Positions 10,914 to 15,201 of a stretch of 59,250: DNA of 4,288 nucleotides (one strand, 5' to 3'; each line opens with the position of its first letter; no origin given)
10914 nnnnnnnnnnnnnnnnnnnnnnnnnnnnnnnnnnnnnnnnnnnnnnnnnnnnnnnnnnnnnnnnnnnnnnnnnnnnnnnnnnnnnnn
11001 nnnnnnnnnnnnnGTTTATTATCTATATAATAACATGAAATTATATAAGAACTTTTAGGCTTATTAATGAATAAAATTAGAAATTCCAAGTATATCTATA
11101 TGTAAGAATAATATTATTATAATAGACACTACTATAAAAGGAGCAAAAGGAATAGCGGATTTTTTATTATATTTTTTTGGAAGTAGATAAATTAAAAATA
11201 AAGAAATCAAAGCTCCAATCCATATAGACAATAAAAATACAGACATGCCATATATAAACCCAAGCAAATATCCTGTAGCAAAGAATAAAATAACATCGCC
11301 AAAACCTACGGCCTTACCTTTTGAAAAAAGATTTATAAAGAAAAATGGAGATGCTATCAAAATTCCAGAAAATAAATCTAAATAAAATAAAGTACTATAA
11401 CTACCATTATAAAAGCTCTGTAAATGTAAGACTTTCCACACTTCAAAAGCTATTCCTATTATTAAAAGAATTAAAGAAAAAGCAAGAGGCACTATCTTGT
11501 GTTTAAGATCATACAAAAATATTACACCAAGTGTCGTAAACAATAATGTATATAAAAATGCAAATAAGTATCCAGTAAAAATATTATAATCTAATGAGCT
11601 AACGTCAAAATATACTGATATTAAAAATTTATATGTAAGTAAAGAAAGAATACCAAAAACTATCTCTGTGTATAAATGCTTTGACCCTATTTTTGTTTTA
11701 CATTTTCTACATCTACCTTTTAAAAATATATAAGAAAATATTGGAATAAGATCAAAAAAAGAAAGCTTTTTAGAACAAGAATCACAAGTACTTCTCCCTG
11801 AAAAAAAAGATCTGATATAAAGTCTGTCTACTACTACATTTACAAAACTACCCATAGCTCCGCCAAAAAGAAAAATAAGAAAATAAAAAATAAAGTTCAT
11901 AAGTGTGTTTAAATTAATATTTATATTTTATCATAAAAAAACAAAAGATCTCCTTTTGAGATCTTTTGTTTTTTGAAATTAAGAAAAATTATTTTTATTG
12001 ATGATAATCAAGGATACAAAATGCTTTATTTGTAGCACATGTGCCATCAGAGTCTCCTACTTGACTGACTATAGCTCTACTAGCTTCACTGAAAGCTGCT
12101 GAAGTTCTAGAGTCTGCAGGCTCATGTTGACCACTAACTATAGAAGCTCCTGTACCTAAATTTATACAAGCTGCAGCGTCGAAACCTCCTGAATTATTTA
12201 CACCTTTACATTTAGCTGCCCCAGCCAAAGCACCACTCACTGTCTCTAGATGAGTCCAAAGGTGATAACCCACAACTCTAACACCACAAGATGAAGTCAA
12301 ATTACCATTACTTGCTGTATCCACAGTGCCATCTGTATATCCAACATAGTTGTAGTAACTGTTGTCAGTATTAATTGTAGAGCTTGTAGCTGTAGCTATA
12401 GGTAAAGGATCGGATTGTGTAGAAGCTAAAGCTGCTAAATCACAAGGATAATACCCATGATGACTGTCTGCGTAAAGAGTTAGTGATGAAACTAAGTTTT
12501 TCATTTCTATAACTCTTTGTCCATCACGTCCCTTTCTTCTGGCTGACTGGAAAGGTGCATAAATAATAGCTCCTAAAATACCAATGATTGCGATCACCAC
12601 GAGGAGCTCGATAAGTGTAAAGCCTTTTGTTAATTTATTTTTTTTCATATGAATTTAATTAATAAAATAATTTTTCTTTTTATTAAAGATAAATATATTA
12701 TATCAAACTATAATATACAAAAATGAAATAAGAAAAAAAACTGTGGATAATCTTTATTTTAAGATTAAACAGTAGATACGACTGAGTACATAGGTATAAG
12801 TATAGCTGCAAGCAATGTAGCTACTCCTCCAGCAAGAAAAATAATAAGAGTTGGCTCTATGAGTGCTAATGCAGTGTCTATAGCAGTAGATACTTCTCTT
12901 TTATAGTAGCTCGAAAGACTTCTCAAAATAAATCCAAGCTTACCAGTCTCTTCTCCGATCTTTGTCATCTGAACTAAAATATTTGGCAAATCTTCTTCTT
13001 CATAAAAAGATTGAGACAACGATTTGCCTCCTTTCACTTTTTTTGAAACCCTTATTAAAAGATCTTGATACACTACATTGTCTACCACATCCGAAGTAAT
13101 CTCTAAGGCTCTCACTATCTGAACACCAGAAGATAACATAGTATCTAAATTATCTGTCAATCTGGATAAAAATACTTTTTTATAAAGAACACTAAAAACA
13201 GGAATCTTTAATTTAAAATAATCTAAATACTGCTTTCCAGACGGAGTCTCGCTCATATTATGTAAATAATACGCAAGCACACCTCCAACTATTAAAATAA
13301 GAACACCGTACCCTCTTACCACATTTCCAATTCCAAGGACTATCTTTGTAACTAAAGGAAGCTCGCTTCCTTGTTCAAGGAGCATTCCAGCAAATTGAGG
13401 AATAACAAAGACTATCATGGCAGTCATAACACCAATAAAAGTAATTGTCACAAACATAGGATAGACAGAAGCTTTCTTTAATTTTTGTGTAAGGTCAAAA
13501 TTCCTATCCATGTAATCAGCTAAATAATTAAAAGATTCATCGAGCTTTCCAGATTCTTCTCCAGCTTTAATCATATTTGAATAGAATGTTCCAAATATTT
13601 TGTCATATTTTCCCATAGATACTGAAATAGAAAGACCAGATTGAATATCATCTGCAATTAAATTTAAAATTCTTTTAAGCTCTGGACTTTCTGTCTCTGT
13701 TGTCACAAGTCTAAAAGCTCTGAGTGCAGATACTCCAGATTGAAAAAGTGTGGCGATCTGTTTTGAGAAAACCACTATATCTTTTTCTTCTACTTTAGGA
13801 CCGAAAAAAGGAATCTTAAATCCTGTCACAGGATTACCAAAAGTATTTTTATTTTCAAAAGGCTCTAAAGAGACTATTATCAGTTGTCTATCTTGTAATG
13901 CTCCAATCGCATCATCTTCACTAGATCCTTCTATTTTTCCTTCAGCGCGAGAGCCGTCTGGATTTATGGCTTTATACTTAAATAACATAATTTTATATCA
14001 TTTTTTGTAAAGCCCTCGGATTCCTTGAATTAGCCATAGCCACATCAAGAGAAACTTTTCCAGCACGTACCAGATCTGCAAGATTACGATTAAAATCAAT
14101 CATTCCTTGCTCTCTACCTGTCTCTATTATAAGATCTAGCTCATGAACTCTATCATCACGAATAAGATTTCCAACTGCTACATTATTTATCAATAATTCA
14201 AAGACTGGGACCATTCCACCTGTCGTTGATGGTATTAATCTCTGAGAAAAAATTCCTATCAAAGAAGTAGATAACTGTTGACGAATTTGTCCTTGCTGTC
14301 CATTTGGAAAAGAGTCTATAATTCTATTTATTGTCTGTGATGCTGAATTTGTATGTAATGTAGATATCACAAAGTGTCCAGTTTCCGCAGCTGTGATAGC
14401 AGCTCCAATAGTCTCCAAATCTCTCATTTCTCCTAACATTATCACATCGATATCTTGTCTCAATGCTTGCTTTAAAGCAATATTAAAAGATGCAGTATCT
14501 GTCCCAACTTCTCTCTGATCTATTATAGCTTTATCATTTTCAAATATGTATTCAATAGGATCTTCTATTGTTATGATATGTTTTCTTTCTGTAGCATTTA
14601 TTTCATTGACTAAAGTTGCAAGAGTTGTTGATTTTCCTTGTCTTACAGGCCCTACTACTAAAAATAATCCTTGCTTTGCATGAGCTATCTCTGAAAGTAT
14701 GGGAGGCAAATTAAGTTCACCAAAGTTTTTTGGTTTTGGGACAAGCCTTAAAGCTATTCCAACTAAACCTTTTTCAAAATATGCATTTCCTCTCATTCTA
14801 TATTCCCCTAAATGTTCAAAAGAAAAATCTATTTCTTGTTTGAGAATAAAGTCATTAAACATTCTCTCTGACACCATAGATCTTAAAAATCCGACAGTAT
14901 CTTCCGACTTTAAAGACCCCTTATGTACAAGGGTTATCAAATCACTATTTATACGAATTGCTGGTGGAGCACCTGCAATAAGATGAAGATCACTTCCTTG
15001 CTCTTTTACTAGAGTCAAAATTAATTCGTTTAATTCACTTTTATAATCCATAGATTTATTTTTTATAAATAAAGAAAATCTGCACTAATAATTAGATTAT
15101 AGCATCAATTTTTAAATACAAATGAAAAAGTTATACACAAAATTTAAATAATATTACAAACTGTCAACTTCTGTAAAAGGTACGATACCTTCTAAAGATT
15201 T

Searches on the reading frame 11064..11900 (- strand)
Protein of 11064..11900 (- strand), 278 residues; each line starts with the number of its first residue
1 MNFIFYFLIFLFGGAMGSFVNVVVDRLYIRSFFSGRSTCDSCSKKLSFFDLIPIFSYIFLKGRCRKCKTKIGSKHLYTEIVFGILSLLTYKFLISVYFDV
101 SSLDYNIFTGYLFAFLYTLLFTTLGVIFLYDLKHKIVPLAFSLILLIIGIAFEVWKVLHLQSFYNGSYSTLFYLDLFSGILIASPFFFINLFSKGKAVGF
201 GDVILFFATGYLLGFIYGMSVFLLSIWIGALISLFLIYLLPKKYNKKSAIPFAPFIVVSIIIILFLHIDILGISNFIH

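Call 44: search_protein_families(library=pfam, proteins=[window:11064-11900:-], max_evalue=0.01)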
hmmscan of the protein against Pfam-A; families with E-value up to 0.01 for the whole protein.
window:11064-11900:- (278 aa): 2 families
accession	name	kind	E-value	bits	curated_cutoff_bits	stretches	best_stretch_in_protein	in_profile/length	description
PF06750.18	A24_N_bact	-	6.5e-25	87.5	23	1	11-90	1-81/84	Bacterial Peptidase A24 N-terminal domain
PF01478.23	Peptidase_A24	-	4.3e-08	34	26.5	1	119-234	2-104/104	Type IV leader peptidase family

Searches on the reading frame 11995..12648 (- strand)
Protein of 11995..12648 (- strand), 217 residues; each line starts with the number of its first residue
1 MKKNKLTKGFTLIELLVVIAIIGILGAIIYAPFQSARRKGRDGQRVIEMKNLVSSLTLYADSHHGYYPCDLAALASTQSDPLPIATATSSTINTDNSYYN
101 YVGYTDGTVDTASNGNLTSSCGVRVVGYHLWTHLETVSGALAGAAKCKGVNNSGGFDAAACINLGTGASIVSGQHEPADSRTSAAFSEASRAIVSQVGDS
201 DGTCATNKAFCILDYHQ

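Call 44: search_protein_families(library=pfam, proteins=[window:11995-12648:-], max_evalue=0.01)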
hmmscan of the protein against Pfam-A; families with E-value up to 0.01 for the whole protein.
window:11995-12648:- (217 aa): 1 family
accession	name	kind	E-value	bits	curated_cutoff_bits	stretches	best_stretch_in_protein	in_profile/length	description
PF07963.17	N_methyl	-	3.1e-09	36.5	21.2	1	7-30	4-27/27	Prokaryotic N-terminal methylation motif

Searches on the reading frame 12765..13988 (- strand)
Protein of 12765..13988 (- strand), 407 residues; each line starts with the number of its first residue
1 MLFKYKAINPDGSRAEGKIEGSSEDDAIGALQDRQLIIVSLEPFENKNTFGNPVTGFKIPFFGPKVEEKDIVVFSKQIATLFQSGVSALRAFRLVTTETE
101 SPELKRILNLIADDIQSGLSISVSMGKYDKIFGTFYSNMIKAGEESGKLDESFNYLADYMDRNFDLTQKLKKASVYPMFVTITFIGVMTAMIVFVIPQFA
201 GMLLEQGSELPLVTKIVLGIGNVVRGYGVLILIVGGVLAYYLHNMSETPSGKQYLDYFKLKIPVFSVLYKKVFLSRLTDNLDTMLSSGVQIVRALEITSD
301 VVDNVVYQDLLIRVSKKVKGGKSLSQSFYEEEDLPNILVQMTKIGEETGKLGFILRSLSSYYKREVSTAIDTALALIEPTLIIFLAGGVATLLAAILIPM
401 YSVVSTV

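Call 44: search_protein_families(library=pfam, proteins=[window:12765-13988:-], max_evalue=0.01)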
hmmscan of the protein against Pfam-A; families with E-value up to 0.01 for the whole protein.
window:12765-13988:- (407 aa): 1 family
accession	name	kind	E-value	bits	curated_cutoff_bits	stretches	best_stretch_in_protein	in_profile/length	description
PF00482.28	T2SSF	-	2.1e-56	189.7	25.2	2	74-197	1-125/125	Type II secretion system (T2SS), protein F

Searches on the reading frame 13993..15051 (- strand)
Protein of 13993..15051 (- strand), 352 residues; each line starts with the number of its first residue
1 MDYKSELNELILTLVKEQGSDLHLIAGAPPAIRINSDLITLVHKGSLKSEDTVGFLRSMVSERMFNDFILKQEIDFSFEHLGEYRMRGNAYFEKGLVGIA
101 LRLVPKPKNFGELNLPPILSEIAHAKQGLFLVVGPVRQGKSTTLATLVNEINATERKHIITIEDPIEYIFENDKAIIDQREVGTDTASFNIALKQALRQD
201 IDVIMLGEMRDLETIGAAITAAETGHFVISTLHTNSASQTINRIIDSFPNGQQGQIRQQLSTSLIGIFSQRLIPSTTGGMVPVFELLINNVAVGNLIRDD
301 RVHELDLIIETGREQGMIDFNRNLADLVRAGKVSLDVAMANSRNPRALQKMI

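Call 44: search_protein_families(library=pfam, proteins=[window:13993-15051:-], max_evalue=0.01)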
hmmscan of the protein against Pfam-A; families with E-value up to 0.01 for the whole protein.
window:13993-15051:- (352 aa): 2 families
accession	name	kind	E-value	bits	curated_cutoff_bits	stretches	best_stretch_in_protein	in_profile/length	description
PF00437.27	T2SSE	-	2.8e-41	141.9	24.9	1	119-274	134-279/370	Type II/IV secretion system protein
PF13401.12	AAA_22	-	0.0077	17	27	0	126-163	4-40/130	AAA domain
